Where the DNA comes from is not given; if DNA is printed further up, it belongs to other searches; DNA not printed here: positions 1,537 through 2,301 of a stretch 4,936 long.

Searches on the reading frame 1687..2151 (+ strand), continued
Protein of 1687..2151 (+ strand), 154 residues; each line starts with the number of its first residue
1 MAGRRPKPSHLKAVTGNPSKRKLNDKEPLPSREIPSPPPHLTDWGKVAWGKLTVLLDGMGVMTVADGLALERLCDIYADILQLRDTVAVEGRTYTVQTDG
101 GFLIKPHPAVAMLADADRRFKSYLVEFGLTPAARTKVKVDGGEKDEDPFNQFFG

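Call 71: find_homologous_proteins(query=window:1687-2151:+, max_evalue=0.00001)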
Query window:1687-2151:+ (154 aa): 585 proteins with E <= 0.00001 among 623 candidates; the best 120 are listed.
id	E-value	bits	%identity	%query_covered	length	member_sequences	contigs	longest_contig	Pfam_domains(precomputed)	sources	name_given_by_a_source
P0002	4.8e-88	311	89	100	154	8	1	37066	PF05119.18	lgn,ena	-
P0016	9.2e-88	310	88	100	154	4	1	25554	PF05119.18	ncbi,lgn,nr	ncbi:phage terminase small subunit P27 family [Salmonella enterica]|nr:phage terminase small subunit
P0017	1.3e-87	310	90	100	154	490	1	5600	PF05119.18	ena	-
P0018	8.5e-87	307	88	100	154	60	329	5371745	PF05119.18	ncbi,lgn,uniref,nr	ncbi:phage terminase small subunit P27 family [Salmonella enterica subsp. diarizonae]|uniref:Phage t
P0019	2.3e-86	305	88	100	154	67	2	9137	PF05119.18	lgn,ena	-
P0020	6.2e-86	304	88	100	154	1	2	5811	PF05119.18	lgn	-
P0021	4.4e-84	298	85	100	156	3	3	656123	PF05119.18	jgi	jgi:P27 family predicted phage terminase small subunit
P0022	7.7e-84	297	88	100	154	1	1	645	PF05119.18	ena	-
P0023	2.8e-83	295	86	100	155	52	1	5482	PF05119.18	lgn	-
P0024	7.7e-83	294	84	100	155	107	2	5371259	PF05119.18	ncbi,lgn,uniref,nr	ncbi:phage terminase small subunit P27 family [Serratia marcescens]|uniref:phage terminase small sub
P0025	3.6e-82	292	85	100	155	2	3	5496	PF05119.18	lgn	-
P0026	5.3e-82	291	84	100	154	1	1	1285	PF05119.18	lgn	-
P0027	5.5e-82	291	84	100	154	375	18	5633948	PF05119.18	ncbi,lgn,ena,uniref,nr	ncbi:phage terminase small subunit P27 family [Klebsiella pneumoniae]|uniref:phage terminase small s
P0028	8.9e-82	291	86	100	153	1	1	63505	PF05119.18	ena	-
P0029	1.3e-81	290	83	100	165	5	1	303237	PF05119.18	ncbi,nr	ncbi:phage terminase small subunit P27 family [Providencia stuartii]|nr:phage terminase small subuni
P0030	3.6e-81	289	83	100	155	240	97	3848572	PF05119.18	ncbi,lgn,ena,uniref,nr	ncbi:phage terminase small subunit P27 family [Proteus mirabilis]|uniref:phage terminase small subun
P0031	8.1e-81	287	83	100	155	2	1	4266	PF05119.18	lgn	-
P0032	5.0e-80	285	82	100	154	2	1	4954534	PF05119.18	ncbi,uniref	ncbi:phage terminase small subunit P27 family [Pectobacterium carotovorum]|uniref:phage terminase sm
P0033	6.6e-80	284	86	100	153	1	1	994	PF05119.18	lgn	-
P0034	4.4e-79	282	81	100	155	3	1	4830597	PF05119.18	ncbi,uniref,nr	ncbi:phage terminase small subunit P27 family [Escherichia coli]|uniref:phage terminase small subuni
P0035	2.9e-78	279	80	100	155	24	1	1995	PF05119.18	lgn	-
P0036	3.9e-78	279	81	100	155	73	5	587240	PF05119.18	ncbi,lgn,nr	ncbi:phage terminase small subunit P27 family [Cronobacter turicensis]|nr:phage terminase small subu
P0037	5.6e-78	278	80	100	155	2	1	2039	PF05119.18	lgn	-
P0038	7.6e-78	278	80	100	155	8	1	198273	PF05119.18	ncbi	ncbi:MAG: phage terminase small subunit P27 family [Plesiomonas shigelloides]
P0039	1.0e-77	277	80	100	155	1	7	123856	PF05119.18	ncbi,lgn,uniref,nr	ncbi:phage terminase small subunit P27 family [Plesiomonas shigelloides]|uniref:phage terminase smal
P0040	2.4e-77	276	81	100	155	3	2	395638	PF05119.18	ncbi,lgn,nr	ncbi:phage terminase small subunit P27 family [Salmonella enterica subsp. enterica serovar Mountplea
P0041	2.6e-77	276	79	100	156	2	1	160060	PF05119.18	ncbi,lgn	ncbi:TPA: phage terminase small subunit P27 family [Serratia fonticola]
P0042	2.7e-77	276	80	100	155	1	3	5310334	PF05119.18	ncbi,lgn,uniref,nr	ncbi:phage terminase small subunit P27 family [Pectobacterium carotovorum]|uniref:phage terminase sm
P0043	6.1e-77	275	79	100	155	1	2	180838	PF05119.18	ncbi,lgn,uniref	ncbi:phage terminase small subunit P27 family [Plesiomonas shigelloides]|uniref:phage terminase smal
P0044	1.3e-76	274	84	100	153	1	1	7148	PF05119.18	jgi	jgi:P27 family predicted phage terminase small subunit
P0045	1.6e-76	273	80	99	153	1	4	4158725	PF05119.18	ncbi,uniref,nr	ncbi:phage terminase small subunit P27 family [Shimwellia blattae]|uniref:Terminase n=1 Tax=Shimwell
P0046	2.0e-76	273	78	100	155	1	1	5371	PF05119.18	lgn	-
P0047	5.0e-76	272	79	100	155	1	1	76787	PF05119.18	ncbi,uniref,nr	ncbi:phage terminase small subunit P27 family [Plesiomonas shigelloides]|uniref:phage terminase smal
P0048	5.4e-76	272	85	92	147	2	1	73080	PF05119.18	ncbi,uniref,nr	ncbi:phage terminase small subunit P27 family [Pectobacterium brasiliense]|uniref:phage terminase sm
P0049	1.3e-75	271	79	100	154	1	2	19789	PF05119.18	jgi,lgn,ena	-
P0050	1.4e-75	270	80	99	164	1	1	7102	PF05119.18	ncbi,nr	ncbi:Phage terminase, small subunit [Proteus vulgaris]|nr:Phage terminase, small subunit [Proteus vu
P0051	2.6e-75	270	77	100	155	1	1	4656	PF05119.18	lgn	-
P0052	4.9e-74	265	75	100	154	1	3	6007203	PF05119.18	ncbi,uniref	ncbi:phage terminase small subunit P27 family [Sodalis sp. RH20]|uniref:phage terminase small subuni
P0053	6.0e-74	265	77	100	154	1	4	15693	PF05119.18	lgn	-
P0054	6.6e-74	265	76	100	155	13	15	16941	PF05119.18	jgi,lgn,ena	-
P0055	1.2e-73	264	81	100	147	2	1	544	PF05119.18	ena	-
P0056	2.5e-72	260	77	100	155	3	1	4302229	PF05119.18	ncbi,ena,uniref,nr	ncbi:phage terminase small subunit P27 family [Mixta hanseatica]|uniref:Phage terminase small subuni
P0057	4.4e-71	256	74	100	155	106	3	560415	PF05119.18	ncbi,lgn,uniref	ncbi:phage terminase small subunit P27 family [Yersinia enterocolitica]|uniref:phage terminase small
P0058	1.4e-68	248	74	100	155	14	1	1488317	PF05119.18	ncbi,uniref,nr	ncbi:phage terminase small subunit P27 family [Pantoea agglomerans]|uniref:phage terminase small sub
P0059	1.1e-67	245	98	73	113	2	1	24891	PF05119.18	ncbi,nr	ncbi:P27 family phage terminase small subunit, partial [Escherichia coli]|nr:P27 family phage termin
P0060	1.4e-67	244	73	99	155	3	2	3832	PF05119.18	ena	-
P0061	3.5e-67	243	74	100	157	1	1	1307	PF05119.18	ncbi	-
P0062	2.6e-66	240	72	100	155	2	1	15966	PF05119.18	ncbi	-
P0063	4.9e-66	239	71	100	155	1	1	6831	PF05119.18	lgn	-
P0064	1.3e-64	235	70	99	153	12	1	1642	PF05119.18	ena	-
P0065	2.4e-64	234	73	95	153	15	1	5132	PF05119.18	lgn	-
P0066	1.4e-62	228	70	100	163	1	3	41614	PF05119.18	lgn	-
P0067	2.4e-61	224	69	100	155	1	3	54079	PF05119.18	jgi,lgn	jgi:P27 family predicted phage terminase small subunit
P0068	1.2e-60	222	86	76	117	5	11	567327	PF05119.18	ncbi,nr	ncbi:phage terminase small subunit P27 family, partial [Salmonella enterica subsp. enterica serovar 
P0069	4.1e-60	220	68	100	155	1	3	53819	PF05119.18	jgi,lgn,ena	jgi:P27 family predicted phage terminase small subunit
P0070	5.7e-60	220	68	100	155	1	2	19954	PF05119.18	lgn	-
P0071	7.9e-60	219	67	100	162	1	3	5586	PF05119.18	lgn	-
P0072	1.1e-59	219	67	100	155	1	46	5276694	PF05119.18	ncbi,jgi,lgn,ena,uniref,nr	ncbi:phage terminase small subunit P27 family [Pseudomonas defluvii]|uniref:Phage terminase small su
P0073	1.5e-59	218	67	100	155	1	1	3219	PF05119.18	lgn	-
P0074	1.5e-59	218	67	100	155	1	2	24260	PF05119.18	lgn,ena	-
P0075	1.5e-59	218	68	100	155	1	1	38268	PF05119.18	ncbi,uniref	ncbi:phage terminase small subunit P27 family [Pseudomonas sp. NPDC090755]|uniref:phage terminase sm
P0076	1.6e-59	218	68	100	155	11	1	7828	PF05119.18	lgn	-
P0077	2.1e-59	218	67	100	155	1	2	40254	PF05119.18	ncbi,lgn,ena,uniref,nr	ncbi:phage terminase small subunit P27 family [Pseudomonas sp. FFUP_PS_473]|uniref:phage terminase s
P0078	2.2e-59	218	67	100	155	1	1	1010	PF05119.18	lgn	-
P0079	4.0e-59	217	66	100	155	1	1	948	PF05119.18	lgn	-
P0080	2.3e-58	214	66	100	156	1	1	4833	PF05119.18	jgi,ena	-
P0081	2.5e-58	214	86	71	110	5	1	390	PF05119.18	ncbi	ncbi:P27 family phage terminase small subunit, partial [Klebsiella variicola]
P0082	2.6e-58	214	66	100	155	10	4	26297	PF05119.18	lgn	-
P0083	5.0e-58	213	87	71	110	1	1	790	PF05119.18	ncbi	ncbi:phage terminase small subunit P27 family, partial [Salmonella enterica subsp. enterica serovar 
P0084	5.4e-58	213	67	100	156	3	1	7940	PF05119.18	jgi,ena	-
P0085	9.8e-58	212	66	100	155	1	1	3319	PF05119.18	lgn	-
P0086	1.0e-57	212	66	100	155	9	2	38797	PF05119.18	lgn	-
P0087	1.8e-57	212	66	100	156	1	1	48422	PF05119.18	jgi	jgi:P27 family predicted phage terminase small subunit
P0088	2.0e-57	211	66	100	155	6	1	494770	PF05119.18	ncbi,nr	ncbi:phage terminase small subunit P27 family [Pseudomonas donghuensis]|nr:phage terminase small sub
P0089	2.5e-57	211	65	100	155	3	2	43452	PF05119.18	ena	-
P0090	3.4e-57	211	63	100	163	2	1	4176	PF05119.18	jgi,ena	-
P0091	3.6e-57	211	62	100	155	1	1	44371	PF05119.18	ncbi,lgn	ncbi:MAG: phage terminase small subunit P27 family [Alphaproteobacteria bacterium]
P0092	3.8e-57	210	65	100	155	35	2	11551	PF05119.18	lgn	-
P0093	4.9e-57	210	66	100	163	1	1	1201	PF05119.18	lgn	-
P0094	7.0e-57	210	66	100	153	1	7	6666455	PF05119.18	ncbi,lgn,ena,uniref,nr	ncbi:phage terminase small subunit P27 family [Variovorax paradoxus]|uniref:phage terminase small su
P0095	7.3e-57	210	66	100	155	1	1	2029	PF05119.18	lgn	-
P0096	1.0e-56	209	65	100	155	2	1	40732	PF05119.18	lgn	-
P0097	1.0e-56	209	66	100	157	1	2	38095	PF05119.18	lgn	-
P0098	1.3e-56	209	65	100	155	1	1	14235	PF05119.18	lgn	-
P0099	1.7e-56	208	65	100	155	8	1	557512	PF05119.18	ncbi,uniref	ncbi:phage terminase small subunit P27 family [Pseudomonas urmiensis]|uniref:phage terminase small s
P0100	1.7e-56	208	65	100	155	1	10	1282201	PF05119.18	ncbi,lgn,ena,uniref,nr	ncbi:phage terminase small subunit P27 family [Pseudomonas sp. EZ-C24]|uniref:phage terminase small 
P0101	1.8e-56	208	64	100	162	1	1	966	PF05119.18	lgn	-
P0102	1.8e-56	208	63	100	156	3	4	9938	PF05119.18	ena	-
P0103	2.2e-56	208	64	100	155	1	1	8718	PF05119.18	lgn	-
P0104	2.5e-56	208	65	100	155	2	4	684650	PF05119.18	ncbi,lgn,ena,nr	ncbi:phage terminase small subunit P27 family [Pseudomonas plecoglossicida]|nr:phage terminase small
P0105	2.6e-56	208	65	100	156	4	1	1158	PF05119.18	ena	-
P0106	3.4e-56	207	89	68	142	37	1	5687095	PF05119.18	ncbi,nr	ncbi:Phage terminase, small subunit [Raoultella planticola]|nr:Phage terminase, small subunit [Raoul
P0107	3.6e-56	207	65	100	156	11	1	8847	PF05119.18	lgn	-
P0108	4.0e-56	207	61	100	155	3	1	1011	PF05119.18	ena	-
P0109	4.6e-56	207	64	100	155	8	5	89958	PF05119.18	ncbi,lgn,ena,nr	ncbi:phage terminase small subunit P27 family [Pseudomonas sp. SWRI51]|nr:phage terminase small subu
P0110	4.6e-56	207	65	100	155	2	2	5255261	PF05119.18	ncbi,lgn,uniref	ncbi:phage terminase small subunit P27 family [Pseudomonas shirazensis]|uniref:phage terminase small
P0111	5.0e-56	207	64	100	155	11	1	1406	PF05119.18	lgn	-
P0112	5.1e-56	207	82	73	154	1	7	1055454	PF05119.18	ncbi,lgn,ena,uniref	ncbi:P27 family phage terminase small subunit [Proteus terrae]|uniref:P27 family phage terminase sma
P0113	6.1e-56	207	64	100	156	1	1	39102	PF05119.18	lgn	-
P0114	6.1e-56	207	62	100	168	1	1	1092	PF05119.18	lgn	-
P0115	6.4e-56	206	64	100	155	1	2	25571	PF05119.18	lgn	-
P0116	6.7e-56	206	65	100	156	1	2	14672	PF05119.18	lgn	-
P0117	6.9e-56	206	63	100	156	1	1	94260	PF05119.18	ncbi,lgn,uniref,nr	ncbi:phage terminase small subunit P27 family [Paraburkholderia xenovorans]|uniref:phage terminase s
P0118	7.8e-56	206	64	100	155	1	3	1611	PF05119.18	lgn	-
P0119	7.9e-56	206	64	100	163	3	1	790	PF05119.18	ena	-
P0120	9.9e-56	206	82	73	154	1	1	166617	PF05119.18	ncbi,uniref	ncbi:P27 family phage terminase small subunit [Proteus terrae]|uniref:P27 family phage terminase sma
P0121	1.0e-55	206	82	73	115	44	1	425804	PF05119.18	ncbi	ncbi:TPA: P27 family phage terminase small subunit, partial [Providencia alcalifaciens]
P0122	1.1e-55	206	66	100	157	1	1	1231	PF05119.18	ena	-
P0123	1.2e-55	206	61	100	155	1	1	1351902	PF05119.18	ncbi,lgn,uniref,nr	ncbi:phage terminase small subunit P27 family [Azospirillum thermophilum]|uniref:Phage terminase sma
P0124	1.2e-55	206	63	100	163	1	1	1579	PF05119.18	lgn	-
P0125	1.3e-55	205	64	100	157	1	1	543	PF05119.18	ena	-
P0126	1.4e-55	205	63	100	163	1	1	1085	PF05119.18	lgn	-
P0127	1.9e-55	205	62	100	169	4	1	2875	PF05119.18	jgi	jgi:P27 family predicted phage terminase small subunit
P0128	1.9e-55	205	60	99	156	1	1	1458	PF05119.18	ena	-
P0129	1.9e-55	205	62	100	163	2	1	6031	PF05119.18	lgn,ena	-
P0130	2.2e-55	205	82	73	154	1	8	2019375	PF05119.18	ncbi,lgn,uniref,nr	ncbi:P27 family phage terminase small subunit [Proteus terrae]|uniref:P27 family phage terminase sma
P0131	2.2e-55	205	65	100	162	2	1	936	PF05119.18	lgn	-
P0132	2.2e-55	205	63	100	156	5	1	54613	PF05119.18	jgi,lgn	jgi:P27 family predicted phage terminase small subunit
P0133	3.1e-55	204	67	90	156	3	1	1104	PF05119.18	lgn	-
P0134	3.5e-55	204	64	100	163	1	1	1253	PF05119.18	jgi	-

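Call 84: predict_structure(alignment_id=A3)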
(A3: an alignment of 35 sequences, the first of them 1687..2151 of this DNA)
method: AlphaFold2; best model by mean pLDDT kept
length: 154 residues; sequences in the alignment: 35
mean_pLDDT: 68.8   pTM: 0.52
mean pLDDT of the five models: 68.8, 67.4, 65.4, 64.7, 63.9
residues with pLDDT >= 90: 27; 70-90: 49; 50-70: 49; < 50: 29
segments of 3 or more residues with pLDDT < 50: 1-5, 10-13, 136-138, 140-144, 149-154
pLDDT, mean of each block of 10 residues (from residue 1): 46 49 57 70 76 68 61 84 90 90 91 91 74 49 47 37
secondary structure, 60 per line:
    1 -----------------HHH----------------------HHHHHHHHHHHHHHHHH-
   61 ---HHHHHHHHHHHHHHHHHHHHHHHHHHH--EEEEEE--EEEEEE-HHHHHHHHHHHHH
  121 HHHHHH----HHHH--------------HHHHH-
elements in order: H43-59 H64-90 E93-98 E101-106 H108-126 H131-134 H149-153

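Call 88: fold_search(model_id=the predicted structure, library=pdb)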
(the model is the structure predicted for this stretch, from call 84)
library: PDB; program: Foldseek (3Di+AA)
matches with E <= 10: 304; with E <= 0.001: 0
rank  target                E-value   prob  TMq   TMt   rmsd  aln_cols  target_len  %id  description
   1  8pop_B                3.6e-01  0.90  0.46  0.56   5.5       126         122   17  HK97 small terminase in complex with DNA (released 2023-08-09)
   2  2l6q_MODEL_1_A        4.3e-01  0.30  0.17  0.31  10.3        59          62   20  New high resolution NMR structure of gpW (W protein of bacteriophage lambda) at neutral pH (released 2011-11-16)
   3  8q01_b                5.8e-01  0.82  0.27  0.17   4.3        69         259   19  Neck of phage 812 after tail contraction (C6) (released 2024-08-07)
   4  2zdi_C                6.1e-01  0.47  0.29  0.30  12.9       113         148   12  Crystal structure of Prefoldin from Pyrococcus horikoshii OT3 (released 2008-02-05)
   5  8qje_W                6.1e-01  0.47  0.27  0.18   5.8        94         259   17  Neck of phage 812 virion (C12) (released 2024-09-25)
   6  8pop_A                6.9e-01  0.85  0.46  0.55   3.9       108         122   17  HK97 small terminase in complex with DNA (released 2023-08-09)
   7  2zqm                  6.9e-01  0.16  0.20  0.25  14.2       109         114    8  Crystal structure of the prefoldin beta subunit from Thermococcus strain KS-1 (released 2008-08-26)
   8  6z6e_B                7.8e-01  0.85  0.42  0.60   3.6        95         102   16  Crystal structure of the HK97 bacteriophage small terminase (released 2021-06-09)
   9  6p1b_B                8.2e-01  0.16  0.20  0.21  11.0       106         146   15  Transcription antitermination factor Q21 (released 2019-06-26)
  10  6z6e_A                9.3e-01  0.82  0.42  0.59   3.6        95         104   16  Crystal structure of the HK97 bacteriophage small terminase (released 2021-06-09)
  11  6p1b_A                9.8e-01  0.14  0.20  0.21  12.7       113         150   16  Transcription antitermination factor Q21 (released 2019-06-26)
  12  6z6e_C                1.2e+00  0.75  0.46  0.65   3.8       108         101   17  Crystal structure of the HK97 bacteriophage small terminase (released 2021-06-09)
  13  4zzl_B                1.2e+00  0.12  0.20  0.22  13.3       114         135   12  MexR R21W derepressor mutant causing multidrug resistance in P. aeruginosa by mexAB-oprM efflux pump expression (released 2016-07-27)
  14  1s12_A                1.2e+00  0.51  0.23  0.35  11.8        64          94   17  Crystal structure of TM1457 (released 2004-12-07)
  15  8k58_G                1.2e+00  0.12  0.20  0.23  13.0       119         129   13  The cryo-EM map of close TIEA-TEC complex (released 2024-07-24)
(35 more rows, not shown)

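Call 89: find_encoding_contigs(protein=P0011, flank=1500, max_places=10)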
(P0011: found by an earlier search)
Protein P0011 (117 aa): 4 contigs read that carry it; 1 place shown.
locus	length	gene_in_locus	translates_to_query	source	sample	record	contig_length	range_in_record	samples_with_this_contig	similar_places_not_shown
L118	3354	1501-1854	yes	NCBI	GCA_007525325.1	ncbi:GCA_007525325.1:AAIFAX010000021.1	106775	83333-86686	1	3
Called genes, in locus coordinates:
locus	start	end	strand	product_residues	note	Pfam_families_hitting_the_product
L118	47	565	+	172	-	-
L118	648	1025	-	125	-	-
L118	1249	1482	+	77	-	-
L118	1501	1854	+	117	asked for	-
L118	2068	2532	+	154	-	PF05119:Terminase_4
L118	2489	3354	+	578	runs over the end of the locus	PF03354:TerL_ATPase, PF20441:TerL_nuclease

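Call 90: find_encoding_contigs(protein=P0012, flank=1500, max_places=10)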
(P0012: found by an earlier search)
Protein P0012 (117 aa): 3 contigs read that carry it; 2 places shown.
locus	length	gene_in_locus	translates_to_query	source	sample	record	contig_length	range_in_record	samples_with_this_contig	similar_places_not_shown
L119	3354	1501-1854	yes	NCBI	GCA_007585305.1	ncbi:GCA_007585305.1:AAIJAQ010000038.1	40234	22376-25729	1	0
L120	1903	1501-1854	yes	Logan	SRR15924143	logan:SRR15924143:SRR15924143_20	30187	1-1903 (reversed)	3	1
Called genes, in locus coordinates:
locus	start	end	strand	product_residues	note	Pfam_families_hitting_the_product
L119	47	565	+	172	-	-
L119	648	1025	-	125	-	-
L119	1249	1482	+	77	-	-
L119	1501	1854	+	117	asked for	-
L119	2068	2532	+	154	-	PF05119:Terminase_4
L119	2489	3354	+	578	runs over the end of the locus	PF03354:TerL_ATPase, PF20441:TerL_nuclease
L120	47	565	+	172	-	-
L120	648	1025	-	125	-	-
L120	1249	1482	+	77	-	-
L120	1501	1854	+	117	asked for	-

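Call 95: find_encoding_contigs(protein=P0002, flank=700, max_places=2)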
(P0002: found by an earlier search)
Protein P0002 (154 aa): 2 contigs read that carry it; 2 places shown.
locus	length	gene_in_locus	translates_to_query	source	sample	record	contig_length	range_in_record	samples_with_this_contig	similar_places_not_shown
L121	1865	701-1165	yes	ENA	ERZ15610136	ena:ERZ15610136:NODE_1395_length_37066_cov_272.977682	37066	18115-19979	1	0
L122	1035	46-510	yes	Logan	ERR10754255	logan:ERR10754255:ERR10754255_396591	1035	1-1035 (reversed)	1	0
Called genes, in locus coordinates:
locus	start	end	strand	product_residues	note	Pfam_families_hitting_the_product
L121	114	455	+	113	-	-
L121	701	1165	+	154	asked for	PF05119:Terminase_4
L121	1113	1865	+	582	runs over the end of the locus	PF03354:TerL_ATPase, PF20441:TerL_nuclease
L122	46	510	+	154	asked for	PF05119:Terminase_4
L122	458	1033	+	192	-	?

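Call 96: find_encoding_contigs(protein=P0016, flank=700, max_places=2)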
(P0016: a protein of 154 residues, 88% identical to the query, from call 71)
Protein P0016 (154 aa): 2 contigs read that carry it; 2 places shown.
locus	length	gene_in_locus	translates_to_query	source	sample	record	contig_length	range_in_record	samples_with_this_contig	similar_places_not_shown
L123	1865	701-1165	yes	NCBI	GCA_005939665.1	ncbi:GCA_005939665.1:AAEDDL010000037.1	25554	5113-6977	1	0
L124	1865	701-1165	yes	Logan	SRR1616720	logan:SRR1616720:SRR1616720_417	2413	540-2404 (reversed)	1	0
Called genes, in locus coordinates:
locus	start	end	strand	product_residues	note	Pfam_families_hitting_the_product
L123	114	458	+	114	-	-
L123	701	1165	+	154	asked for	PF05119:Terminase_4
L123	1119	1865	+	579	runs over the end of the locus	PF03354:TerL_ATPase, PF20441:TerL_nuclease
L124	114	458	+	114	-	-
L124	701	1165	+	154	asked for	PF05119:Terminase_4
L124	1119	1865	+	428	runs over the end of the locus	?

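Call 97: find_encoding_contigs(protein=P0017, flank=700, max_places=2)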
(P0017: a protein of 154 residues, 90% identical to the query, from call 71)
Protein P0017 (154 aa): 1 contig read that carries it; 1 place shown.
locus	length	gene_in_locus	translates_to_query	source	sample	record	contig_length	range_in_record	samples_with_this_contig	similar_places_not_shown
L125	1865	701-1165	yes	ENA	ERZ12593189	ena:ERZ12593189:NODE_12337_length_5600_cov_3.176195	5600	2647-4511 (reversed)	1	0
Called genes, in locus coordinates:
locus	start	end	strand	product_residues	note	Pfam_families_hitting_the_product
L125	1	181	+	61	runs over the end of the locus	PF08271:Zn_Ribbon_TF (faint)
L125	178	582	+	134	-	-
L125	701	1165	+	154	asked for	PF05119:Terminase_4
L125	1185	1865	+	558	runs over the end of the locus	PF03354:TerL_ATPase, PF20441:TerL_nuclease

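Call 98: find_encoding_contigs(protein=P0018, flank=700, max_places=2)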
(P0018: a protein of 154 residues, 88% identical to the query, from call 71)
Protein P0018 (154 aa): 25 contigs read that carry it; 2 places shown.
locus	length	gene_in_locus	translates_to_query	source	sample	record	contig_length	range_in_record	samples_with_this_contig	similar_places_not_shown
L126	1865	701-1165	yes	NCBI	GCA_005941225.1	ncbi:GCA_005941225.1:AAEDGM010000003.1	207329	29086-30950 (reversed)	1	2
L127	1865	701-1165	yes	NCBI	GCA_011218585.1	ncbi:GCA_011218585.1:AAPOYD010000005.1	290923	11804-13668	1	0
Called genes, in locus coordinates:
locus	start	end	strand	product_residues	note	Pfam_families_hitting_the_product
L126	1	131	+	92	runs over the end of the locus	-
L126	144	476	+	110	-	-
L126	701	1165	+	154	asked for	PF05119:Terminase_4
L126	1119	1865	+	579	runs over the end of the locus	PF03354:TerL_ATPase, PF20441:TerL_nuclease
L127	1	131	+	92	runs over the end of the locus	-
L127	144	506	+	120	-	-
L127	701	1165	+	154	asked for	PF05119:Terminase_4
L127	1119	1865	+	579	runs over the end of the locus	PF03354:TerL_ATPase, PF20441:TerL_nuclease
